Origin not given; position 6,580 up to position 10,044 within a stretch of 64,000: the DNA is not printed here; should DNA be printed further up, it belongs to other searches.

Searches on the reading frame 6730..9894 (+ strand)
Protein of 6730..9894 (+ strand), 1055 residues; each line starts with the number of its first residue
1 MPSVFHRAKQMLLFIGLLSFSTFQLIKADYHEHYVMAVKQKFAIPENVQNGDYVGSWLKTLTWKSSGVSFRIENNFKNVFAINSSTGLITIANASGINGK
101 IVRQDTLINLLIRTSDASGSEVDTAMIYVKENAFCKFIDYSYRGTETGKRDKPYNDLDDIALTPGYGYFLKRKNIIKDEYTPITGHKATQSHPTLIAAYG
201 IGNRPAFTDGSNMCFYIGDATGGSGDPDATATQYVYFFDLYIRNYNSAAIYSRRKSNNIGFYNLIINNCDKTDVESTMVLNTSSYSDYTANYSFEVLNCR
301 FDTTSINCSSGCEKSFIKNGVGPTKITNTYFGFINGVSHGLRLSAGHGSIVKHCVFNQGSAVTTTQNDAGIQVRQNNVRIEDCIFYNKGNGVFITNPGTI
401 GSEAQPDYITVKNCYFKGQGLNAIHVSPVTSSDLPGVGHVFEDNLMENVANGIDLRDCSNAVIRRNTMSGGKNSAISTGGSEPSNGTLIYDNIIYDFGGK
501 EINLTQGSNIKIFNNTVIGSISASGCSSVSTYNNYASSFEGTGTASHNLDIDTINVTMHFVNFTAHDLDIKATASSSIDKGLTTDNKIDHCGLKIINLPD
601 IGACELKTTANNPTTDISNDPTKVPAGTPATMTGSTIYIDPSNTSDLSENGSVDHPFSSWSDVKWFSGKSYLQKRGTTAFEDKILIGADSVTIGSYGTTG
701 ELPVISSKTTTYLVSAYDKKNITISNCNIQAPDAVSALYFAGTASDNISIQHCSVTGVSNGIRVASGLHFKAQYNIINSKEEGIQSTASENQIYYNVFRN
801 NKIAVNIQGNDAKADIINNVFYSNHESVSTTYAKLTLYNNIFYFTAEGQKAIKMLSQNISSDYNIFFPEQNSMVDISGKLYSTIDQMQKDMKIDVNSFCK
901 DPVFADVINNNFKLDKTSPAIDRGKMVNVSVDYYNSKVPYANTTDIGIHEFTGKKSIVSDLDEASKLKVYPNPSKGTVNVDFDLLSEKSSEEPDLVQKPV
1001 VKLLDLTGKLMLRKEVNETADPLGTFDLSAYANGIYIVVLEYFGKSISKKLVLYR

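Call 7: search_protein_families(library=pfam, proteins=[window:6730-9894:+])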
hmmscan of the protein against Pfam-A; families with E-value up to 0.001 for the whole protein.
window:6730-9894:+ (1055 aa): 3 families
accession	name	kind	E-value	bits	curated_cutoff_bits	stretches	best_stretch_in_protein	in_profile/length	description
PF13229.12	Beta_helix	-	2.8e-12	47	25.9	2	710-842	22-158/158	Right handed beta helix region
PF18962.6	Por_Secre_tail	-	4.9e-10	40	27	1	969-1052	1-74/75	Secretion system C-terminal sorting domain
PF05048.19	NosD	-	3.5e-08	33.6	23.6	2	337-521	15-173/212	Periplasmic copper-binding protein (NosD)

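Call 71: search_protein_families(library=phrogs, proteins=[window:6730-9894:+], max_evalue=0.001)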
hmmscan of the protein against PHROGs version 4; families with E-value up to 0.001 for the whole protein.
window:6730-9894:+ (1055 aa): 0 families
